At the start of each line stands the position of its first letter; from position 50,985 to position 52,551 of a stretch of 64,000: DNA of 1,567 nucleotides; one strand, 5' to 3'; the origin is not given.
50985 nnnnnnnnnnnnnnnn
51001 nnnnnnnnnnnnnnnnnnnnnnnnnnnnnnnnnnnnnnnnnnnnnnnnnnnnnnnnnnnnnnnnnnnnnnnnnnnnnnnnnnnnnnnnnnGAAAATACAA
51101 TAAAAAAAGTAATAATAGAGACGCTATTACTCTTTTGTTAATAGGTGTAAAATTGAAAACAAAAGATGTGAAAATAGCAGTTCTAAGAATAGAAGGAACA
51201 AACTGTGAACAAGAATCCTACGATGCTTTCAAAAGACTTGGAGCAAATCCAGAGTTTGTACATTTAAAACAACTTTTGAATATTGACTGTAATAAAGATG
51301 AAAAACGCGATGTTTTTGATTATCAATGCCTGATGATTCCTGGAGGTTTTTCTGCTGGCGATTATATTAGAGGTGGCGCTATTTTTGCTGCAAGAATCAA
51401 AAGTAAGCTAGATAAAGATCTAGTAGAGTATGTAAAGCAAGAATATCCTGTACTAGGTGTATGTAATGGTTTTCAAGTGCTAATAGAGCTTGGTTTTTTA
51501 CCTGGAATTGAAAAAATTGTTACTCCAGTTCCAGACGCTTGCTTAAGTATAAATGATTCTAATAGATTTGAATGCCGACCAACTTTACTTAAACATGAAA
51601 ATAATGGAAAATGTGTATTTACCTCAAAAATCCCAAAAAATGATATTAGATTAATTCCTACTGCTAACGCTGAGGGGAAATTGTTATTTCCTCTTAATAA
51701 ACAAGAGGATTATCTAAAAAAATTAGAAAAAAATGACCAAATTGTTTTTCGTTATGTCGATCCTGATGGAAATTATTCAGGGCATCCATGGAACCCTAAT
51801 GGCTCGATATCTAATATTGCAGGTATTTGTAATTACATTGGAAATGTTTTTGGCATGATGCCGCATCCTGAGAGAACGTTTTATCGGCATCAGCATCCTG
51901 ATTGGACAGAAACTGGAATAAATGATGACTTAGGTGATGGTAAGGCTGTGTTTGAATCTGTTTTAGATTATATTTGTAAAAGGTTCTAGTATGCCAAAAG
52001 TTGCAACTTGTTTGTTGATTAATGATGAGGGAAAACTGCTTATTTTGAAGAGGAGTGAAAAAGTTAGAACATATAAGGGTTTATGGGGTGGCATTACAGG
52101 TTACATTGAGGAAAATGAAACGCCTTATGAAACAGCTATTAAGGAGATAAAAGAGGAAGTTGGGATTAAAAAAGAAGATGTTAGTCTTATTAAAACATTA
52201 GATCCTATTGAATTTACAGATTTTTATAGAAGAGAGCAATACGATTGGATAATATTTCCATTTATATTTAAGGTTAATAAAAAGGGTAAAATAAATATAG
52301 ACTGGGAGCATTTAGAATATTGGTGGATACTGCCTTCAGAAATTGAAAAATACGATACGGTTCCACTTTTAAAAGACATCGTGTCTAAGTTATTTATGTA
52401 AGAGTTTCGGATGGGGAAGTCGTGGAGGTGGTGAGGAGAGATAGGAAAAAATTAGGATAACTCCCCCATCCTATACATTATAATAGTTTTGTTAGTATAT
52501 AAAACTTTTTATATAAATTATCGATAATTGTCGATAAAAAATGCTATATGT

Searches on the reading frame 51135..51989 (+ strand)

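Call 11: search_protein_families(library=ncbifam, proteins=[window:51135-51989:+], max_evalue=1e-8)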
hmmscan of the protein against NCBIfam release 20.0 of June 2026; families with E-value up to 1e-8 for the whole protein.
window:51135-51989:+ (284 aa): 6 families
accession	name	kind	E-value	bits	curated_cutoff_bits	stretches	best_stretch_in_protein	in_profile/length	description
NF002252.0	PRK01175.1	equivalog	1.2e-110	368.7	298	1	10-282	2-259/261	phosphoribosylformylglycinamidine synthase subunit PurQ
TIGR01737.1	FGAM_synth_I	equivalog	2.4e-73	246.2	177.8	1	12-278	1-226/228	phosphoribosylformylglycinamidine synthase I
NF002957.0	PRK03619.1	equivalog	3.6e-51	173.6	212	1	13-278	2-218/222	phosphoribosylformylglycinamidine synthase subunit PurQ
TIGR01857.1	FGAM-synthase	equivalog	4.6e-35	120.5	1057.05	1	11-248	979-1215/1239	phosphoribosylformylglycinamidine synthase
NF003672.0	PRK05297.1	equivalog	9.5e-35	119.4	783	1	9-261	1034-1271/1290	phosphoribosylformylglycinamidine synthase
TIGR01735.1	FGAM_synt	equivalog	2.1e-34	118.2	1123.05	1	12-257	1053-1285/1307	phosphoribosylformylglycinamidine synthase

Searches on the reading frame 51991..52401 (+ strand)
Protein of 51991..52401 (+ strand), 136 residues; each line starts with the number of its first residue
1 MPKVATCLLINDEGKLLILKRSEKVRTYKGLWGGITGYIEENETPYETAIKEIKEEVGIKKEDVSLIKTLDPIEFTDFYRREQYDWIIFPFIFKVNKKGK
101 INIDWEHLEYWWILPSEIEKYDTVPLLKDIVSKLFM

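Call 16: search_protein_families(library=ncbifam, proteins=[window:51991-52401:+], max_evalue=1e-8)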
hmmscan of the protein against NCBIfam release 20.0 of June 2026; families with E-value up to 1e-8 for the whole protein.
window:51991-52401:+ (136 aa): 1 family
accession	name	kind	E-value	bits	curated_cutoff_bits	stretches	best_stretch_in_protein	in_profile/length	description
NF006961.0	PRK09438.1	equivalog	1.2e-11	44.3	103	1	10-114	16-125/151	dihydroneopterin triphosphate diphosphatase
